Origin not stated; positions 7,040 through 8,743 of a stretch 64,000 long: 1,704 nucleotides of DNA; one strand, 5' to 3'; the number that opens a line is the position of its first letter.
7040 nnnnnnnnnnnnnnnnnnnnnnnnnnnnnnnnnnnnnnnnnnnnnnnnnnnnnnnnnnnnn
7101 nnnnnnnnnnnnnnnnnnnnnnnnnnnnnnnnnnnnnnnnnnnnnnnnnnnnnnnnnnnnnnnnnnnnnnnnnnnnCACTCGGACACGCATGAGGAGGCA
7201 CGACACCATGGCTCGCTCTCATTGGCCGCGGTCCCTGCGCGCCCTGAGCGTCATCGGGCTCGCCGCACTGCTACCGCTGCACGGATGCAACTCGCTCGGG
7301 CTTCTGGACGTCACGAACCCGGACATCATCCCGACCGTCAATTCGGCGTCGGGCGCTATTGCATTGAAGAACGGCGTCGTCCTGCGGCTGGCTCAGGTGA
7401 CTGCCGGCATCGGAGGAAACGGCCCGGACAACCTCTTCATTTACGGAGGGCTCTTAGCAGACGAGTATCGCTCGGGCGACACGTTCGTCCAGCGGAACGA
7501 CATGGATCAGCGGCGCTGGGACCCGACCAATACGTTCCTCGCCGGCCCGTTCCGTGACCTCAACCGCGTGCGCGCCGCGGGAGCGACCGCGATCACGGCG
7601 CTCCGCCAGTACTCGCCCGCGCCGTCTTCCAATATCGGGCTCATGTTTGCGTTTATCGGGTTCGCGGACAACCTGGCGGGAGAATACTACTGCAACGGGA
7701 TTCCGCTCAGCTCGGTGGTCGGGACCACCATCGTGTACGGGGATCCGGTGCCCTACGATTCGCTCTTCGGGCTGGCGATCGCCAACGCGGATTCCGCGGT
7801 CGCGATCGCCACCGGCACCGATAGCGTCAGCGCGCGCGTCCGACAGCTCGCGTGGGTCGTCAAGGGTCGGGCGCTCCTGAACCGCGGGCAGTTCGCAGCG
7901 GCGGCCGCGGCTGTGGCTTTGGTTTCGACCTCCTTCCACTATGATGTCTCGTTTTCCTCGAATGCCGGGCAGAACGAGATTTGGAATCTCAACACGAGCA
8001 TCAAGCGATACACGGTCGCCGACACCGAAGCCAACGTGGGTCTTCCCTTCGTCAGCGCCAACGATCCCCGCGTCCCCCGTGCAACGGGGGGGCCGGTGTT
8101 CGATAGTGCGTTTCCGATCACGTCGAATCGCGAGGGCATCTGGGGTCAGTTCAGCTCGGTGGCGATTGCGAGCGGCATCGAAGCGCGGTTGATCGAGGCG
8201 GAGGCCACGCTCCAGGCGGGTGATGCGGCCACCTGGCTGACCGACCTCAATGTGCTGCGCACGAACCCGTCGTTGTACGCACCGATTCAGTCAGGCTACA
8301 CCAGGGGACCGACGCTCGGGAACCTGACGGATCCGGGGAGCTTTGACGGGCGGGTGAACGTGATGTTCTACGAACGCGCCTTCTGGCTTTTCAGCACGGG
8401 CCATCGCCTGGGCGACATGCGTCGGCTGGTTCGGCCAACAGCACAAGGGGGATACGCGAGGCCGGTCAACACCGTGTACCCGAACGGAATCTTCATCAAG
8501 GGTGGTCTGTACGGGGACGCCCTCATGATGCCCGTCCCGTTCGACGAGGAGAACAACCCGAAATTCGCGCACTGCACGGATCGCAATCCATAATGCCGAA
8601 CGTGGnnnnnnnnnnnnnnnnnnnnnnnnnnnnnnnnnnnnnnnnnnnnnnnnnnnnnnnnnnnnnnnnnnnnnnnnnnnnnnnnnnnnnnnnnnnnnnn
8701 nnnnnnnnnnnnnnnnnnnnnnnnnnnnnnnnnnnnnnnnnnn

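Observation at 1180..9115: Two SusC/SusD-type modules are each followed by a convergent stand-alone plug-domain gene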

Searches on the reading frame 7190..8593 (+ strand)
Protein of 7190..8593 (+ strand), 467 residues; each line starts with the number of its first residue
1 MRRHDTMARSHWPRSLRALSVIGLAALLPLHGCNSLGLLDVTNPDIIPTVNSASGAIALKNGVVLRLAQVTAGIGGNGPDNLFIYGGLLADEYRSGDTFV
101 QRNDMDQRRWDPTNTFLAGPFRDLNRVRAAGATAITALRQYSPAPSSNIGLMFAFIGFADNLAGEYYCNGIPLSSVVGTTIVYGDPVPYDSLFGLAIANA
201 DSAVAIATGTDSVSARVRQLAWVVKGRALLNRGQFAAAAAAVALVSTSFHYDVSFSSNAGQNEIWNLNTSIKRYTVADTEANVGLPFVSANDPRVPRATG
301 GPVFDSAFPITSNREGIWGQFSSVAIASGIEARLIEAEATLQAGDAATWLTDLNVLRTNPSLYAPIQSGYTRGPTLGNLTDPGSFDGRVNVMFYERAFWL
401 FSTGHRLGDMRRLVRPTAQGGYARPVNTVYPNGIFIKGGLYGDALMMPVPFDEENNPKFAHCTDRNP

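Call 7: search_protein_families(library=pfam, proteins=[window:7190-8593:+], max_evalue=0.1)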
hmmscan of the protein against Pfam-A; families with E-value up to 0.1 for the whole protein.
window:7190-8593:+ (467 aa): 0 families

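Call 11: search_protein_families(library=ncbifam, proteins=[window:7190-8593:+], max_evalue=0.01)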
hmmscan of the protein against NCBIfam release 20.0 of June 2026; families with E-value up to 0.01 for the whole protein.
window:7190-8593:+ (467 aa): 0 families

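Call 35: find_homologous_proteins(query=window:7190-8593:+)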
Query window:7190-8593:+ (467 aa): 3115 proteins with E <= 0.001 among 8000 candidates; the best 120 are listed.
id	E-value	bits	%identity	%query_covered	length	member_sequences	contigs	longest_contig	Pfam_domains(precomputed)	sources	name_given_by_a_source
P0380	2.7e-296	1001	96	99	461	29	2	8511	-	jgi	jgi:starch-binding outer membrane protein, SusD/RagB family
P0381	3.2e-260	882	85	99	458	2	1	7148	-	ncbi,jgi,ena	jgi:starch-binding outer membrane protein, SusD/RagB family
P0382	4.0e-257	872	84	99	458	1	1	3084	-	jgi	jgi:starch-binding outer membrane protein, SusD/RagB family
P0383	1.3e-255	867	84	99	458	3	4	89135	-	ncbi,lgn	-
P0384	3.6e-254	862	83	99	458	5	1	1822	-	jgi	jgi:hypothetical protein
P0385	4.9e-254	862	83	99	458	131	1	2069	-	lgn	-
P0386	1.6e-253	860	83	99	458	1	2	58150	-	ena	-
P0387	5.2e-250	848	81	99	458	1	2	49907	-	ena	-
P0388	1.0e-239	814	78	99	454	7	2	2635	-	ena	-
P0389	4.9e-238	809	78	99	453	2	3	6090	-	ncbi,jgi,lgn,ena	-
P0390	1.5e-237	807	78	100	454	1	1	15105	-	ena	-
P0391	4.8e-236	802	80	97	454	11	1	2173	-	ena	-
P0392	2.6e-235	800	80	93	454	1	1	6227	-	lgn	-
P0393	3.3e-235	800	78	99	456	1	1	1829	-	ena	-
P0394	5.4e-226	769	77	96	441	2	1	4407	-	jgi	-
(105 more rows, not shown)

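Call 38: search_solved_structures(query=A3, max_evalue=1)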
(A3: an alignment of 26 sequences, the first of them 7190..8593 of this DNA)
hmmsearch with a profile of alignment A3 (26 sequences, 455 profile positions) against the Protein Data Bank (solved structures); distinct sequences matched with E-value up to 1: 2.
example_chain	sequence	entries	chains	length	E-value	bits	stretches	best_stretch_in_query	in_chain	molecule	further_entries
7nek_A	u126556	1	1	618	0.51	12.4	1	314-409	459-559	RagB SusD domain containing protein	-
1rwj_A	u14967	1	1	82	0.73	11.9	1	225-272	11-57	Cytochrome c family protein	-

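Call 39: search_protein_families(library=pfam, alignment_id=A3, max_evalue=1)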
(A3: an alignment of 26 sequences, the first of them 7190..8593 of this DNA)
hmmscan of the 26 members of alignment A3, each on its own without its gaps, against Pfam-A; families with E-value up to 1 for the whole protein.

A. member 1, window:7190-8593:+ (467 aa): 0 families

B. families by the number of members that match (of 26 scanned): 8 families
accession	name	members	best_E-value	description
PF07980.17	SusD_RagB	18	3.6e-05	SusD family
PF08495.15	FIST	4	0.0065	FIST N domain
PF07721.20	TPR_4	4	0.029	Tetratricopeptide repeat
PF23300.3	HEAT_Nup120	2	0.047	Nucleoporin Nup120, HEAT repeats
PF08139.17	LPAM_1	1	0.004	Prokaryotic membrane lipoprotein lipid attachment site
PF17874.7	TPR_MalT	1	0.058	MalT-like TPR region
PF13432.12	TPR_16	1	0.077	Tetratricopeptide repeat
PF04412.18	AcnX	1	0.24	Aconitase X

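Call 43: find_related_loci(query=A3, collection=metagenome_contigs, flank=6000)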
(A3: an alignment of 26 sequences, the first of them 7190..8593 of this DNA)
Query A3 (467 aa) in metagenome_contigs; peptide patterns used: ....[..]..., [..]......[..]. (x = any residue, [..] = any of these).
600 stretches matched a pattern (row limit reached: there are more); 488 encode a relative of the query (tblastn E <= 1e-3); the best 80 are kept; 80 distinct loci.
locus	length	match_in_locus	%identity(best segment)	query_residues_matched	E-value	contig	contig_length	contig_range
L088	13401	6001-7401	99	1-467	0e+0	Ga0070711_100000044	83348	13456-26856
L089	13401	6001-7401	99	1-467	0e+0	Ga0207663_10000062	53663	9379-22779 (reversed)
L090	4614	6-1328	94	27-467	0e+0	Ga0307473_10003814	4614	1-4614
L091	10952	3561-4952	83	1-467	0e+0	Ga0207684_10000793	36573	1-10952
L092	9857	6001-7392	83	1-467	0e+0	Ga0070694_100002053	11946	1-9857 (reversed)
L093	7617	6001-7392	83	1-467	0e+0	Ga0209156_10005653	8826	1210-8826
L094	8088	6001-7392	82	1-467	0e+0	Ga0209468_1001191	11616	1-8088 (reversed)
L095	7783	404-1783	78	1-467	0e+0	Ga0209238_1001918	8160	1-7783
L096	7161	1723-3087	66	1-467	0e+0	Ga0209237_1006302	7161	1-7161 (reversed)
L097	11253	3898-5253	65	13-467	0e+0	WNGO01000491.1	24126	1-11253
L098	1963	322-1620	67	32-467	0e+0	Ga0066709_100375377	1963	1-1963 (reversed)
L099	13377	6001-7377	66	1-467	0e+0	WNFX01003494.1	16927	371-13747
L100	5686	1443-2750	65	18-464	0e+0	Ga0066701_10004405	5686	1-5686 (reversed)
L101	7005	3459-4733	64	32-464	0e+0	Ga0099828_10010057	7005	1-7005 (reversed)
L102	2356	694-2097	60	16-467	5e-180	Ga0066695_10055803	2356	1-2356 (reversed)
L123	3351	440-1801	56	15-467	1e-161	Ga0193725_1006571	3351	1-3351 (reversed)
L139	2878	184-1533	56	26-467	4e-154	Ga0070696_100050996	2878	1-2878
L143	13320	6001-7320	57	29-467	2e-145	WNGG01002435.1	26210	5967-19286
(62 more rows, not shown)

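Call 47: predict_structure(alignment_id=A3)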
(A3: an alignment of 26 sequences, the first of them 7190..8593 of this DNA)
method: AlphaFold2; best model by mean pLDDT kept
length: 467 residues; sequences in the alignment: 26
mean_pLDDT: 65.5   pTM: 0.70
mean pLDDT of the five models: 65.5, 65.4, 64.4, 64.1, 60.9
residues with pLDDT >= 90: 103; 70-90: 131; 50-70: 67; < 50: 166
segments of 3 or more residues with pLDDT < 50: 1-21, 23-45, 74-80, 85-110, 114-116, 256-292, 303-310, 316-320, 431-455, 458-467
pLDDT, mean of each block of 10 residues (from residue 1): 36 44 41 30 54 86 80 47 48 37 39 54 82 92 89 94 74 77 76 93 90 91 95 93 93 56 32 32 31 55 48 50 75 95 94 90 72 79 88 78 65 72 65 38 37 47 39
secondary structure, 60 per line:
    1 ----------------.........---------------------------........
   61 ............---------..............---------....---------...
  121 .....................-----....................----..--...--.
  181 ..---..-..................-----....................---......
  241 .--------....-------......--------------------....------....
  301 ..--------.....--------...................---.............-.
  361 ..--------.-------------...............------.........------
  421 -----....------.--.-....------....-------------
elements in order: H17-25 H53-72 H82-95 H105-108 H118-141 H147-166 E175-177 E180-182 H189-206 H212-231 H235-241 E250-253 H261-266 H287-290 E297-302 E311-315 E324-328 H329-342 H346-358 H385-399 H406-414 H426-429 H441-444 H451-454

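Call 52: fold_search(model_id=the predicted structure, library=pdb)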
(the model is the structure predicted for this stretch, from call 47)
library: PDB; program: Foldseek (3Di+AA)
matches with E <= 10: 715; with E <= 0.001: 25
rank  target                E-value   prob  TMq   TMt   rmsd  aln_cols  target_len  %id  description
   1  6sln_C                2.3e-06  1.00  0.44  0.43  11.6       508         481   14  Structure of the RagAB peptide transporter (released 2020-05-20)
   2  5cx8_A                6.2e-06  1.00  0.43  0.42  13.1       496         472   14  Structure of RagB, a major immunodominant virulence factor of Porphyromonas gingivalis. (released 2015-10-21)
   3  3jq1_A                6.5e-06  1.00  0.51  0.51   8.0       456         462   14  Crystal structure of SusD superfamily protein (YP_001297730.1) from Bacteroides vulgatus ATCC 8482 at 1.55 A resolutio (released 2009-09-22)
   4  3jq1_B                7.4e-06  1.00  0.49  0.49   7.1       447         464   12  Crystal structure of SusD superfamily protein (YP_001297730.1) from Bacteroides vulgatus ATCC 8482 at 1.55 A resolutio (released 2009-09-22)
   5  3hdx                  7.7e-06  1.00  0.48  0.49   7.7       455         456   14  Crystal structure of SusD superfamily protein (NP_809182.1) from BACTEROIDES THETAIOTAOMICRON VPI-5482 at 1.50 A resolut (released 2009-05-19)
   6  3lew                  1.3e-05  1.00  0.51  0.50   6.9       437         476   14  Crystal structure of SusD-like carbohydrate binding protein (YP_001298396.1) from Bacteroides vulgatus ATCC 8482 at 1.70 (released 2010-02-09)
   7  6sli_A                2.5e-05  1.00  0.42  0.41  12.5       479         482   14  Structure of the RagAB peptide transporter (released 2020-05-20)
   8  3fdh                  2.6e-05  1.00  0.47  0.46   8.5       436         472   14  Crystal structure of a susd/ragb family protein (bt_2033) from bacteroides thetaiotaomicron vpi-5482 at 1.75 A resolutio (released 2008-12-16)
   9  3qnk_D                5.8e-05  1.00  0.43  0.40   8.4       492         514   13  Crystal structure of a SusD-like protein (BF3747) from Bacteroides fragilis NCTC 9343 at 2.70 A resolution (released 2011-03-09)
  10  8ypt_A                6.1e-05  1.00  0.44  0.48  11.2       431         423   13  Cryo-EM structure of BfUbb-ButCD complex (released 2024-09-25)
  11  3qnk_B                6.4e-05  1.00  0.43  0.40   8.5       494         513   12  Crystal structure of a SusD-like protein (BF3747) from Bacteroides fragilis NCTC 9343 at 2.70 A resolution (released 2011-03-09)
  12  3myv_A                7.0e-05  1.00  0.48  0.50   8.1       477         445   15  Crystal structure of a SusD superfamily protein (BVU_0732) from Bacteroides vulgatus ATCC 8482 at 1.80 A resolution (released 2010-06-02)
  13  3qnk_A                7.0e-05  1.00  0.43  0.40   8.5       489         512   13  Crystal structure of a SusD-like protein (BF3747) from Bacteroides fragilis NCTC 9343 at 2.70 A resolution (released 2011-03-09)
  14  3kez_B                1.0e-04  1.00  0.45  0.46   9.9       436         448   14  Crystal structure of Putative sugar binding protein (YP_001299726.1) from Bacteroides vulgatus ATCC 8482 at 1.90 A res (released 2009-11-10)
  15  3qnk_C                1.5e-04  1.00  0.43  0.40   8.5       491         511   12  Crystal structure of a SusD-like protein (BF3747) from Bacteroides fragilis NCTC 9343 at 2.70 A resolution (released 2011-03-09)
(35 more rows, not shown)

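Call 73: search_protein_families(library=pfam, proteins=[L143:7316-7702:+, L123:1810-2193:+, L139:1542-1916:+], max_evalue=0.01)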
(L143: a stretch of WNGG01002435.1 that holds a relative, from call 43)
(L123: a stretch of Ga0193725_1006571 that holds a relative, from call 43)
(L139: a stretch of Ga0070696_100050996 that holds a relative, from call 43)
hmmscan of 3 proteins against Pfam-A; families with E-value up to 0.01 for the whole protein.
L143:7316-7702:+ (128 aa): 0 families

L123:1810-2193:+ (127 aa): 1 family
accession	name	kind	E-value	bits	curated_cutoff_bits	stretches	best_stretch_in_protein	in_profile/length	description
PF07715.20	Plug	-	0.00023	22.1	23.9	1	34-121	16-107/107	TonB-dependent Receptor Plug Domain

L139:1542-1916:+ (124 aa): 1 family
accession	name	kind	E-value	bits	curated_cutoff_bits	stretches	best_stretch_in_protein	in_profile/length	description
PF07715.20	Plug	-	5.4e-05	24.1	23.9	1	25-118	5-107/107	TonB-dependent Receptor Plug Domain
